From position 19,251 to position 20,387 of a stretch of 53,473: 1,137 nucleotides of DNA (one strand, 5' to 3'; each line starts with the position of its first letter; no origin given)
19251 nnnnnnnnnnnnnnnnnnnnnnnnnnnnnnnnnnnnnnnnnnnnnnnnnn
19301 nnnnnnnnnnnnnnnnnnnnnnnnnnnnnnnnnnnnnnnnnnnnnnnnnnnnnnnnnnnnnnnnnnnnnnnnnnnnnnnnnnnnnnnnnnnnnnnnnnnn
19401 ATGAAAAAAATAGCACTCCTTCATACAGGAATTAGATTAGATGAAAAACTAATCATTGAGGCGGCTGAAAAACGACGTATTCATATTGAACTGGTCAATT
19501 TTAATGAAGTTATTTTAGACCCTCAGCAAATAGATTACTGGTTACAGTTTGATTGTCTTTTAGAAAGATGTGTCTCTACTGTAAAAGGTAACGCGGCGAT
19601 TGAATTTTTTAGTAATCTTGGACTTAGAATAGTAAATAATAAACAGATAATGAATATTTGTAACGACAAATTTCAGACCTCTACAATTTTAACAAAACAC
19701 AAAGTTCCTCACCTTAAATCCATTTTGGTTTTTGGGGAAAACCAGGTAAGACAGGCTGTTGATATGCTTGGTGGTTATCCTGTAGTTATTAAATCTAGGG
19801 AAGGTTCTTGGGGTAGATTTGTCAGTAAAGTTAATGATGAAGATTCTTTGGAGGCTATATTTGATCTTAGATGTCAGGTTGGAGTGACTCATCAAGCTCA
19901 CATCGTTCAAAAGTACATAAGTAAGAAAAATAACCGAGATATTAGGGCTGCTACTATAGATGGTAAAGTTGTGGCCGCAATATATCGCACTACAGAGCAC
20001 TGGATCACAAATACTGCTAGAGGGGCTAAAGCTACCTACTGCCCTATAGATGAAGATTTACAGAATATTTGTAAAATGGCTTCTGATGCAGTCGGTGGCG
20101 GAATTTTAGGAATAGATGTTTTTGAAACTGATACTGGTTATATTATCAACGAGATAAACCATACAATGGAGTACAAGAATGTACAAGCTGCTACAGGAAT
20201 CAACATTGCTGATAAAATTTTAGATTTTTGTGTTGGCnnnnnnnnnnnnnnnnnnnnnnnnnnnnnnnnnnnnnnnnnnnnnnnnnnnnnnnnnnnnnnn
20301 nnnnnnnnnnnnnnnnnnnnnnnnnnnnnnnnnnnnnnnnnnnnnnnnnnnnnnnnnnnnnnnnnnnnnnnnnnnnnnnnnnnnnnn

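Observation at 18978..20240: Stand-alone LysW-like carrier (Cys-less, ...EEDWGQ) plus LysX-type ATP-grasp ligase, next to rpsF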

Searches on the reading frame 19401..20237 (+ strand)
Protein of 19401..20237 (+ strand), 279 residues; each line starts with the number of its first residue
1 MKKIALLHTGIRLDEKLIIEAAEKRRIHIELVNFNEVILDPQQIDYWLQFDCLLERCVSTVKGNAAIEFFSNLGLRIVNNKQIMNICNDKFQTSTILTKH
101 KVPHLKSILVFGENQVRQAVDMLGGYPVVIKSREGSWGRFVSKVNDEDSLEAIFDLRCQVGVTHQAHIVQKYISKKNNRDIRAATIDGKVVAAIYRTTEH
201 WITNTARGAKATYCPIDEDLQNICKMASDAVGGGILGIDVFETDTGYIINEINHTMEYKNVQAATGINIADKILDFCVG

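Call 3: search_protein_families(library=pfam, proteins=[window:19401-20237:+], max_evalue=1)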
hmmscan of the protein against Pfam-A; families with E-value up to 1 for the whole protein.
window:19401-20237:+ (279 aa): 7 families
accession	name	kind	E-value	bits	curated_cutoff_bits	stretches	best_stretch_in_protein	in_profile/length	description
PF08443.16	RimK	-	1.4e-34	119.8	21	1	88-275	2-186/188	RimK-like ATP-grasp domain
PF22626.3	LysX_preATP_grasp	-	2.1e-16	60.2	27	1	4-85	1-83/84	LysX preATP-grasp domain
PF02955.21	GSH-S_ATP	-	2.9e-08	33.8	23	1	115-253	23-160/175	Prokaryotic glutathione synthetase, ATP-grasp domain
PF02222.28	ATP-grasp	-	1e-07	32.2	27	1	97-252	3-159/179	ATP-grasp domain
PF14397.11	ATPgrasp_ST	-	9.9e-07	28.7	31.4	1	76-148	8-83/278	Sugar-transfer associated ATP-grasp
PF02655.19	ATP-grasp_3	-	6e-05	23.6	23.2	1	87-253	1-154/160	ATP-grasp domain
PF02786.22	CPSase_L_D2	-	0.022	14.7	19.8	1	89-175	1-91/211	Carbamoyl-phosphate synthase L chain, ATP binding domain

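Call 4: search_protein_families(library=ncbifam, proteins=[window:19401-20237:+], max_evalue=1)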
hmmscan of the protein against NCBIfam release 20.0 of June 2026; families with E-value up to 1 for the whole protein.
window:19401-20237:+ (279 aa): 31 families (the best 25 are shown)
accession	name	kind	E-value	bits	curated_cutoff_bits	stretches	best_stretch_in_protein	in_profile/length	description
TIGR02144.1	LysX_arch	equivalog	3.6e-83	278.9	275.6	1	4-278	1-276/281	lysine biosynthesis protein LysX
TIGR00768.1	rimK_fam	subfamily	2.1e-77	260.2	143.4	1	3-275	1-274/276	RimK family alpha-L-glutamate ligase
NF040720.1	MptN_Meth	equivalog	2.8e-37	128.4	350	1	66-275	78-288/291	tetrahydromethanopterin:alpha-L-glutamate ligase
NF007764.0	PRK10446.1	equivalog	7.6e-22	78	331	1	49-276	57-285/300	30S ribosomal protein S6--L-glutamate ligase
TIGR04443.1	F420_CofF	equivalog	3.6e-20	72.2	300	1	74-275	77-276/283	coenzyme gamma-F420-2:alpha-L-glutamate ligase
NF009402.0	PRK12767.1-1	equivalog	1e-15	57.4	218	1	76-254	102-274/329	carbamoyl phosphate synthase-like protein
NF009406.0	PRK12767.1-5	equivalog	7.9e-12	44.9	271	1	75-255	98-270/327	carbamoyl phosphate synthase-like protein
TIGR02068.2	cya_phycin_syn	equivalog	1.6e-11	43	850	1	84-204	208-322/862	cyanophycin synthetase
NF003573.0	PRK05246.1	equivalog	2.9e-11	42.7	272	1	71-276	106-308/316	glutathione synthase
TIGR04356.1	grasp_GAK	hypoth_equivalog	2.2e-10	40.1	300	1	67-278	77-284/287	GAK system ATP-grasp enzyme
NF010623.0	PRK14016.1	subfamily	1.4e-09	36.7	877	1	85-204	210-323/871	cyanophycin synthetase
TIGR01380.1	glut_syn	equivalog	3.4e-09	36.1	299.05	1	71-275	105-306/312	glutathione synthase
NF009405.0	PRK12767.1-4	equivalog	1.6e-08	34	390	1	69-253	91-263/320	carbamoyl phosphate synthase-like protein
TIGR01161.1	purK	equivalog_domain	2.1e-07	30.5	318.4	1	71-252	80-262/362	5-(carboxyamino)imidazole ribonucleotide synthase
NF004679.0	PRK06019.1-5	equivalog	3.7e-07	29.3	326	1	71-252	82-264/376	5-(carboxyamino)imidazole ribonucleotide synthase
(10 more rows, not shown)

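Call 19: find_homologous_proteins(query=window:19401-20237:+, max_evalue=1e-20)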
Query window:19401-20237:+ (279 aa): 2412 proteins with E <= 1e-20 among 3101 candidates; the best 120 are listed.
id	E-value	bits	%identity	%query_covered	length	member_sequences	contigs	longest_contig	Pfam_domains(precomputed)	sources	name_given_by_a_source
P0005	5.7e-184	627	100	100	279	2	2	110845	PF02955.22,PF22626.4,PF02222.28,PF08443.17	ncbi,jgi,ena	-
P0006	6.0e-126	437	66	100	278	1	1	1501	PF02955.22,PF22626.4,PF02222.28,PF08443.17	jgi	jgi:[lysine-biosynthesis-protein LysW]--L-2-aminoadipate ligase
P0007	2.1e-114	399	61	100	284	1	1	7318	PF02955.22,PF22626.4,PF02222.28,PF08443.17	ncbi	-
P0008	1.8e-111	390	58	100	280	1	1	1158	PF02955.22,PF22626.4,PF02222.28,PF08443.17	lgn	-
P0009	9.4e-109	381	58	100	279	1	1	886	PF02955.22,PF22626.4,PF02222.28,PF08443.17,PF02655.20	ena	-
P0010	9.7e-108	378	58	99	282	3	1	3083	PF02955.22,PF22626.4,PF02786.23,PF02222.28,PF08443.17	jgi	jgi:[lysine-biosynthesis-protein LysW]--L-2-aminoadipate ligase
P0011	3.6e-107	376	59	100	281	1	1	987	PF02955.22,PF22626.4,PF02222.28,PF08443.17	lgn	-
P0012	4.2e-107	375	60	99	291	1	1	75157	PF02955.22,PF22626.4,PF02786.23,PF02222.28,PF08443.17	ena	-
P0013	1.1e-106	374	58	99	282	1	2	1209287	PF02955.22,PF22626.4,PF02222.28,PF08443.17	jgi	jgi:[lysine-biosynthesis-protein LysW]---L-2-aminoadipate ligase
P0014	1.1e-103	364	56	99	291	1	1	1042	PF22626.4,PF02222.28,PF08443.17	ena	-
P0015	1.2e-103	364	55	100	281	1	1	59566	PF22626.4,PF02222.28,PF08443.17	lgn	-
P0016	4.9e-103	362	55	100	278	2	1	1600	PF02955.22,PF22626.4,PF02222.28,PF08443.17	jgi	jgi:[lysine-biosynthesis-protein LysW]--L-2-aminoadipate ligase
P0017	8.0e-103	361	58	99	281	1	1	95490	PF02955.22,PF22626.4,PF08443.17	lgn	-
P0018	1.2e-102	361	59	99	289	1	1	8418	PF02955.22,PF22626.4,PF02222.28,PF08443.17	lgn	-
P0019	5.0e-102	359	57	99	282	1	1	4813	PF02955.22,PF22626.4,PF02222.28,PF08443.17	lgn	-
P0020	9.5e-102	358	57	99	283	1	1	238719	PF02955.22,PF22626.4,PF02222.28,PF08443.17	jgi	jgi:[lysine-biosynthesis-protein LysW]---L-2-aminoadipate ligase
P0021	3.5e-101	356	55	99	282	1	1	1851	PF02955.22,PF22626.4,PF02222.28,PF08443.17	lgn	-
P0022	3.9e-101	356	56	99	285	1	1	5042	PF22626.4,PF02222.28,PF08443.17,PF02655.20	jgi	jgi:[lysine-biosynthesis-protein LysW]--L-2-aminoadipate ligase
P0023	3.4e-100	353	56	100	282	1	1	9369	PF22626.4,PF02222.28,PF08443.17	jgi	-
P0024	2.2e-99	350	55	100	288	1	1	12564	PF02955.22,PF22626.4,PF02222.28,PF08443.17,PF07478.19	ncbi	-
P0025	4.4e-99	349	53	99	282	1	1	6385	PF02955.22,PF22626.4,PF02222.28,PF08443.17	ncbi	-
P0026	5.9e-98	345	54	99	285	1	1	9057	PF02955.22,PF22626.4,PF02222.28,PF08443.17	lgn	-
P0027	6.9e-98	345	55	99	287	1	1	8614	PF02955.22,PF22626.4,PF02222.28,PF08443.17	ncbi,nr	ncbi:lysine biosynthesis protein LysX [Candidatus Dojkabacteria bacterium]|nr:lysine biosynthesis pr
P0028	3.2e-96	340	55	100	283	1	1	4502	PF22626.4,PF08443.17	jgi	-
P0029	8.1e-96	338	53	99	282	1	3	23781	PF02955.22,PF22626.4,PF02222.28,PF08443.17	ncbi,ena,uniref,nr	ncbi:RimK family alpha-L-glutamate ligase [Candidatus Dojkabacteria bacterium]|uniref:RimK family al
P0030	6.2e-94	332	56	99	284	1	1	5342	PF02955.22,PF22626.4,PF14397.12,PF02786.23,PF02222.28,PF08443.17,PF02655.20,PF07478.19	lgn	-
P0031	2.1e-93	331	54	99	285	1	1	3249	PF02955.22,PF22626.4,PF02222.28,PF08443.17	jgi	jgi:[lysine-biosynthesis-protein LysW]--L-2-aminoadipate ligase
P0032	8.0e-93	329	53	96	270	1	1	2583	PF02955.22,PF22626.4,PF02222.28,PF08443.17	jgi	jgi:[lysine-biosynthesis-protein LysW]--L-2-aminoadipate ligase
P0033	1.6e-91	324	54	99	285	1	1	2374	PF02955.22,PF22626.4,PF02222.28,PF08443.17,PF02655.20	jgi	-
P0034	3.5e-91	323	55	99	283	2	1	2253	PF02955.22,PF22626.4,PF02222.28,PF08443.17,PF02655.20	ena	-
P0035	1.5e-90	321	54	99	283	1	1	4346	PF02955.22,PF22626.4,PF02222.28,PF08443.17,PF02655.20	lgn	-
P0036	1.9e-90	321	55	99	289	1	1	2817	PF02955.22,PF22626.4,PF02222.28,PF08443.17,PF02655.20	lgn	-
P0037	2.2e-90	321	55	99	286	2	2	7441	PF02955.22,PF22626.4,PF02786.23,PF02222.28,PF08443.17,PF02655.20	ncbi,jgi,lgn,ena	-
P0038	3.1e-90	320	55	99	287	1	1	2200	PF02955.22,PF22626.4,PF02222.28,PF08443.17,PF02655.20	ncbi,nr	ncbi:lysine biosynthesis protein LysX [Candidatus Gottesmanbacteria bacterium]|nr:lysine biosynthesi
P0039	3.6e-90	320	53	99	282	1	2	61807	PF02955.22,PF22626.4,PF02222.28,PF08443.17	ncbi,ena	-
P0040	7.9e-90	319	55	99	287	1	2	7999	PF02955.22,PF22626.4,PF02222.28,PF08443.17,PF02655.20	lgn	-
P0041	9.5e-90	319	55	99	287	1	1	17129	PF02955.22,PF22626.4,PF02222.28,PF08443.17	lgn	-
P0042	2.9e-89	317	55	99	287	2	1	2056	PF02955.22,PF22626.4,PF02222.28,PF08443.17,PF02655.20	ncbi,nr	ncbi:lysine biosynthesis protein LysX [Candidatus Gottesmanbacteria bacterium]|nr:lysine biosynthesi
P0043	4.4e-89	316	55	99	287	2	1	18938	PF02955.22,PF22626.4,PF14397.12,PF02222.28,PF08443.17,PF02655.20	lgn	-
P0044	6.8e-89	316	54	99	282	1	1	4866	PF02955.22,PF22626.4,PF02222.28,PF08443.17,PF02655.20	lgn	-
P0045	7.1e-89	316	54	100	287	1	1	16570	PF02955.22,PF22626.4,PF14397.12,PF02222.28,PF08443.17,PF02655.20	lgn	-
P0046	7.2e-89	316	54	99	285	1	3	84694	PF02955.22,PF22626.4,PF02222.28,PF08443.17,PF02655.20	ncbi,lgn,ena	-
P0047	1.2e-88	315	53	99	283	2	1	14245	PF02955.22,PF22626.4,PF02222.28,PF08443.17,PF02655.20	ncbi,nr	ncbi:lysine biosynthesis protein LysX [Candidatus Microgenomates bacterium]|nr:lysine biosynthesis p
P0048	1.7e-88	314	53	100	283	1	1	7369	PF02955.22,PF22626.4,PF02222.28,PF08443.17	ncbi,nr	ncbi:lysine biosynthesis protein LysX [Candidatus Roizmanbacteria bacterium]|nr:lysine biosynthesis 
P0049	2.6e-88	314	52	100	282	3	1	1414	PF02955.22,PF22626.4,PF02786.23,PF02222.28,PF08443.17,PF02655.20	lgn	-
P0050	5.6e-88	313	52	99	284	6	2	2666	PF02955.22,PF22626.4,PF02222.28,PF08443.17,PF02655.20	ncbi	-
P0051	1.0e-87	312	52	100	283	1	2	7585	PF02955.22,PF22626.4,PF02222.28,PF08443.17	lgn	-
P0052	1.1e-87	312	51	99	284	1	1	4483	PF02955.22,PF22626.4,PF02786.23,PF02222.28,PF08443.17,PF02655.20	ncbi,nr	ncbi:lysine biosynthesis protein LysX [Candidatus Gottesmanbacteria bacterium]|nr:lysine biosynthesi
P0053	1.6e-87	311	54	100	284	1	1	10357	PF22626.4,PF02222.28,PF08443.17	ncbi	-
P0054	1.7e-87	311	52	100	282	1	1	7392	PF22626.4,PF08443.17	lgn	-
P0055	1.7e-87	311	52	99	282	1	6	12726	PF02955.22,PF22626.4,PF02222.28,PF08443.17,PF02655.20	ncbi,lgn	-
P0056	4.0e-87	310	53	100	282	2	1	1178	PF02955.22,PF22626.4,PF02222.28,PF08443.17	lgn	-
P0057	5.2e-87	310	51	99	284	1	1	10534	PF02955.22,PF22626.4,PF08443.17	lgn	-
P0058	5.9e-87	309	53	100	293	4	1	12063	PF22626.4,PF02786.23,PF02222.28,PF08443.17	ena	-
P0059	6.2e-87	309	51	99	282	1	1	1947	PF02955.22,PF22626.4,PF14397.12,PF02222.28,PF08443.17,PF02655.20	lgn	-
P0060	6.6e-87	309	51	99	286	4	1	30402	PF22626.4,PF02222.28,PF08443.17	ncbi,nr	ncbi:lysine biosynthesis protein LysX [Candidatus Gottesmanbacteria bacterium]|nr:lysine biosynthesi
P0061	9.2e-87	309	53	99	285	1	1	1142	PF02955.22,PF22626.4,PF02222.28,PF08443.17,PF02655.20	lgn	-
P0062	9.7e-87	309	52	99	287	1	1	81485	PF02955.22,PF22626.4,PF02222.28,PF08443.17,PF02655.20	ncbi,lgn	-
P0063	1.1e-86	308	52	100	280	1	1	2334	PF22626.4,PF02222.28,PF08443.17,PF02655.20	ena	-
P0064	1.3e-86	308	54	99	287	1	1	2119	PF02955.22,PF22626.4,PF14397.12,PF02222.28,PF08443.17,PF02655.20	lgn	-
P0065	1.5e-86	308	52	99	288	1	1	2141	PF02955.22,PF22626.4,PF14397.12,PF02222.28,PF08443.17,PF02655.20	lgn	-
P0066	2.0e-86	308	53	99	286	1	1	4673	PF02955.22,PF22626.4,PF02222.28,PF08443.17,PF02655.20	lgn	-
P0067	2.3e-86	307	52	100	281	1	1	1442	PF22626.4,PF02222.28,PF08443.17,PF02655.20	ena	-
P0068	2.8e-86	307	53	100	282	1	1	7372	PF22626.4,PF02222.28,PF08443.17,PF02655.20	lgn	-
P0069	4.1e-86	307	52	100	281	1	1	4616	PF22626.4,PF02222.28,PF08443.17,PF02655.20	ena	-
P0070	5.1e-86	306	52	99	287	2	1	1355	PF02955.22,PF22626.4,PF02222.28,PF08443.17,PF02655.20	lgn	-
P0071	5.4e-86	306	52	99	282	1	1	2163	PF02955.22,PF22626.4,PF02222.28,PF08443.17,PF02655.20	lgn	-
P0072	1.1e-85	305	50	99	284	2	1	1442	PF02955.22,PF22626.4,PF02222.28,PF08443.17,PF02655.20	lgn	-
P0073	1.2e-85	305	52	100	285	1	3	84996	PF02955.22,PF22626.4,PF02222.28,PF08443.17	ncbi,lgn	-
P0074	1.2e-85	305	52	100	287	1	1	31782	PF22626.4,PF02222.28,PF08443.17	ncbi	-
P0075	1.4e-85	305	52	99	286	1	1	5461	PF02955.22,PF22626.4,PF02222.28,PF08443.17,PF02655.20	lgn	-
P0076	1.5e-85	305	51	99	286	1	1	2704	PF02955.22,PF22626.4,PF02222.28,PF08443.17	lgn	-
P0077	1.6e-85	305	49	100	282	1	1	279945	PF22626.4,PF02222.28,PF08443.17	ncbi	-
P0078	1.7e-85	305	54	100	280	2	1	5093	PF02955.22,PF22626.4,PF02222.28,PF08443.17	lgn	-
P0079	1.8e-85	305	52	99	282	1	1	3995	PF02955.22,PF22626.4,PF02222.28,PF08443.17,PF02655.20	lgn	-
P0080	1.9e-85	304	48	99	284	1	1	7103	PF02955.22,PF22626.4,PF08443.17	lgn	-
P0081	2.1e-85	304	52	99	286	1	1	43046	PF02955.22,PF22626.4,PF02222.28,PF08443.17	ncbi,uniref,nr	ncbi:lysine biosynthesis enzyme LysX [Candidatus Gottesmanbacteria bacterium RBG_16_37_8]|uniref:Lys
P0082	3.1e-85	304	53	99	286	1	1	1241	PF02955.22,PF22626.4,PF02222.28,PF08443.17,PF02655.20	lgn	-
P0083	3.8e-85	303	52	100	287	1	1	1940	PF02955.22,PF22626.4,PF02222.28,PF08443.17,PF02655.20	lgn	-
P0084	4.0e-85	303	50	99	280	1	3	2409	PF02955.22,PF22626.4,PF02222.28,PF08443.17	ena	-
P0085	6.6e-85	303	52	100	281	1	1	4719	PF22626.4,PF02222.28,PF08443.17,PF02655.20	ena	-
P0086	8.2e-85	302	52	99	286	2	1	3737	PF02955.22,PF22626.4,PF02222.28,PF08443.17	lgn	-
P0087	8.2e-85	302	49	99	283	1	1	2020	PF22626.4,PF02786.23,PF02222.28,PF08443.17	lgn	-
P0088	9.5e-85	302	52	100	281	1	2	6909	PF22626.4,PF02222.28,PF08443.17,PF02655.20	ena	-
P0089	9.7e-85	302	52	100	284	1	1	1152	PF22626.4,PF02222.28,PF08443.17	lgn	-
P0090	9.8e-85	302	52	100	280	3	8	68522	PF02955.22,PF22626.4,PF02222.28,PF08443.17,PF02655.20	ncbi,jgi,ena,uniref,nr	ncbi:lysine biosynthesis enzyme LysX [Candidatus Roizmanbacteria bacterium RIFCSPLOWO2_01_FULL_38_12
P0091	1.1e-84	302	51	99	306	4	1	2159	PF02955.22,PF22626.4,PF02222.28,PF08443.17,PF02655.20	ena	-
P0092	1.6e-84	301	50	100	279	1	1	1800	PF22626.4,PF02222.28,PF08443.17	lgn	-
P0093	1.6e-84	301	50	99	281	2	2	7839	PF02955.22,PF22626.4,PF02786.23,PF02222.28,PF08443.17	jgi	-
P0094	1.7e-84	301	51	99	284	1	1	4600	PF22626.4,PF02222.28,PF08443.17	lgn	-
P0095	1.9e-84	301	49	100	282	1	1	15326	PF22626.4,PF08443.17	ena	-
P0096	2.1e-84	301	52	99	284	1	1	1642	PF22626.4,PF02222.28,PF08443.17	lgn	-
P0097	2.4e-84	301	51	99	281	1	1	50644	PF22626.4,PF02222.28,PF08443.17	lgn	-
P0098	2.5e-84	301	52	99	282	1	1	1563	PF02955.22,PF22626.4,PF02222.28,PF08443.17,PF02655.20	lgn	-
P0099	2.7e-84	301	51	99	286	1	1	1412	PF02955.22,PF22626.4,PF02786.23,PF02222.28,PF08443.17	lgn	-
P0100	2.8e-84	301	51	100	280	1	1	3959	PF22626.4,PF08443.17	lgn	-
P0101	2.9e-84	301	51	100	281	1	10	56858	PF22626.4,PF02222.28,PF08443.17,PF02655.20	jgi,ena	-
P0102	3.5e-84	300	49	100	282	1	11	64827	PF22626.4,PF08443.17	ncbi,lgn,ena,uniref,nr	ncbi:lysine biosynthesis enzyme LysX [Candidatus Roizmanbacteria bacterium RIFCSPHIGHO2_01_FULL_39_8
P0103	3.6e-84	300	53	100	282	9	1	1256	PF22626.4,PF02222.28,PF08443.17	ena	-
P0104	4.6e-84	300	51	98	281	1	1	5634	PF22626.4,PF02786.23,PF02222.28,PF08443.17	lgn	-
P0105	4.7e-84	300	51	100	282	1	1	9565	PF22626.4,PF02222.28,PF08443.17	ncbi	-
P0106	4.9e-84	300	50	99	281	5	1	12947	PF22626.4,PF02222.28,PF08443.17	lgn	-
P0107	5.3e-84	300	51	99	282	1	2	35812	PF22626.4,PF02222.28,PF08443.17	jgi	-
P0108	6.0e-84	300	50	99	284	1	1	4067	PF22626.4,PF02222.28,PF08443.17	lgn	-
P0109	6.6e-84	299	50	99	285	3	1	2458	PF02955.22,PF22626.4,PF02222.28,PF08443.17,PF02655.20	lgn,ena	-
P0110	7.1e-84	299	50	100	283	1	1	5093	PF22626.4,PF02222.28,PF08443.17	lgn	-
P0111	7.4e-84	299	50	100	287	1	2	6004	PF22626.4,PF02222.28,PF08443.17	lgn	-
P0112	7.8e-84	299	51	100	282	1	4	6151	PF22626.4,PF02222.28,PF08443.17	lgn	-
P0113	8.8e-84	299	51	99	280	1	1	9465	PF02955.22,PF22626.4,PF08443.17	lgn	-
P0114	8.9e-84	299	51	99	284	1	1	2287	PF02955.22,PF22626.4,PF02222.28,PF08443.17,PF02655.20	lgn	-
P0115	9.3e-84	299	51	100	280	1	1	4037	PF02955.22,PF22626.4,PF02222.28,PF08443.17,PF02655.20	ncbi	-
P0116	9.7e-84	299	50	100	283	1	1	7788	PF22626.4,PF02222.28,PF08443.17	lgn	-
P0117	1.1e-83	299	53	99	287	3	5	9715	PF02955.22,PF22626.4,PF02222.28,PF08443.17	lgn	-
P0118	1.1e-83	299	51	100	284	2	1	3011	PF22626.4,PF02222.28,PF08443.17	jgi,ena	-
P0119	1.2e-83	299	50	99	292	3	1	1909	PF22626.4,PF02222.28,PF08443.17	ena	-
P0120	1.4e-83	298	51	100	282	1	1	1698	PF02955.22,PF22626.4,PF02222.28,PF08443.17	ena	-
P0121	1.5e-83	298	50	99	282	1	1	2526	PF02955.22,PF22626.4,PF02222.28,PF08443.17,PF02655.20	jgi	jgi:[lysine-biosynthesis-protein LysW]---L-2-aminoadipate ligase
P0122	1.7e-83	298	51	99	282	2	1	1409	PF22626.4,PF02222.28,PF08443.17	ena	-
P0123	1.7e-83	298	51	100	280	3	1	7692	PF02955.22,PF22626.4,PF02222.28,PF08443.17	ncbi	-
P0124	1.8e-83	298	52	100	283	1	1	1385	PF22626.4,PF02222.28,PF08443.17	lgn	-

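Call 21: find_encoding_contigs(protein=P0013, flank=10000, max_places=1)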
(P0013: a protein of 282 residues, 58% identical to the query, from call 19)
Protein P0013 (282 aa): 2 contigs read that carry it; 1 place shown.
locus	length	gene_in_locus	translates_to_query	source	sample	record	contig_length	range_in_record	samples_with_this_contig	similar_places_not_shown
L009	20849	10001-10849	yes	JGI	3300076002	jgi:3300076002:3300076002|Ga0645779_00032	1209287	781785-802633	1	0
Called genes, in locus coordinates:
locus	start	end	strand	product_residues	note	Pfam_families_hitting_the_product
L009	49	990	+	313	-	PF00535:Glycos_transf_2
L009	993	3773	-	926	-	-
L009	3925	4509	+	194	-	-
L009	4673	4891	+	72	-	PF13560:HTH_31 (weak), PF12844:HTH_19 (weak), PF01381:HTH_3 (weak)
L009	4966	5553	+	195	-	PF00383:dCMP_cyt_deam_1, PF14437:MafB19-deam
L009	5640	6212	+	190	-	-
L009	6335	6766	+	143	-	PF01047:MarR, PF12802:MarR_2, PF13412:HTH_24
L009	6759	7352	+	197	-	PF10755:DUF2585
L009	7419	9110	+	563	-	PF00999:Na_H_Exchanger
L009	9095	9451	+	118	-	-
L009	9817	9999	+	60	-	-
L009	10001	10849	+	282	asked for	PF22626:LysX_preATP_grasp, PF02955:GSH-S_ATP (weak), PF08443:RimK, PF02222:ATP-grasp (weak)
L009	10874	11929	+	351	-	PF01118:Semialdhyde_dh, PF22698:Semialdhyde_dhC_1, PF02774:Semialdhyde_dhC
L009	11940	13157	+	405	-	PF00682:HMGL-like, PF22617:HCS_D2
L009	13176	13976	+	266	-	PF00696:AA_kinase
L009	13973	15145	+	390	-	PF00202:Aminotran_3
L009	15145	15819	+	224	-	-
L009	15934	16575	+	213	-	-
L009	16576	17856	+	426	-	PF14821:Thr_synth_N, PF00291:PALP, PF24857:THR4_C (weak)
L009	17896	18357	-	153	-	-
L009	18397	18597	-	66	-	-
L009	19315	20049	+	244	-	-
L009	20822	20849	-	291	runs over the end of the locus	PF01641:SelR, PF01625:PMSR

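Call 22: find_encoding_contigs(protein=P0020, flank=10000, max_places=1)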
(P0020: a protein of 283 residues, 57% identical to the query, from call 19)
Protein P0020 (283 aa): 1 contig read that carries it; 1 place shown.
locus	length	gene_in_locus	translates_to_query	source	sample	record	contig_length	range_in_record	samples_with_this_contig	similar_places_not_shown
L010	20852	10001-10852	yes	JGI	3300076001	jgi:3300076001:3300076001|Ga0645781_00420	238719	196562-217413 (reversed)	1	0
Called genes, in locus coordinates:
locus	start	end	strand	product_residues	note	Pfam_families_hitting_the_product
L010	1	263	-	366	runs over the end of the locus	-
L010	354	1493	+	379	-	PF01699:Na_Ca_ex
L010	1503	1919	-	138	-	PF20393:Pro_CA_2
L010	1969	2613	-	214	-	-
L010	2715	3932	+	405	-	PF00682:HMGL-like, PF22617:HCS_D2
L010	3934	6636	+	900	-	PF00330:Aconitase, PF00694:Aconitase_C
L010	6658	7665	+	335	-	PF00180:Iso_dh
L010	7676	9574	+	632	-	PF00330:Aconitase, PF00694:Aconitase_C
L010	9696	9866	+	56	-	-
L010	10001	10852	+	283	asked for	PF22626:LysX_preATP_grasp, PF08443:RimK, PF02222:ATP-grasp (weak), PF02955:GSH-S_ATP (weak)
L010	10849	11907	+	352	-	PF01118:Semialdhyde_dh, PF22698:Semialdhyde_dhC_1, PF02774:Semialdhyde_dhC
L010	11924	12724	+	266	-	PF00696:AA_kinase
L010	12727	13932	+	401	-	PF00202:Aminotran_3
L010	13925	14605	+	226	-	PF13230:GATase_4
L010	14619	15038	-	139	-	PF00583:Acetyltransf_1, PF13420:Acetyltransf_4 (faint), PF13673:Acetyltransf_10, PF13508:Acetyltransf_7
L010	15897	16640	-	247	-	PF01381:HTH_3 (faint), PF12844:HTH_19 (faint), PF13560:HTH_31 (weak)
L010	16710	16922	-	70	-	PF01042:Ribonuc_L-PSP (weak)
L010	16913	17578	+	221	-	PF00657:Lipase_GDSL, PF13472:Lipase_GDSL_2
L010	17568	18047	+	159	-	PF00583:Acetyltransf_1, PF13673:Acetyltransf_10, PF13508:Acetyltransf_7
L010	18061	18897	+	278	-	PF13292:DXP_synthase_N (weak), PF00456:Transketolase_N, PF00676:E1_dh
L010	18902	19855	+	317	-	PF02779:Transket_pyr, PF02780:Transketolase_C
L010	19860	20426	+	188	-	-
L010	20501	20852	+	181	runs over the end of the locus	-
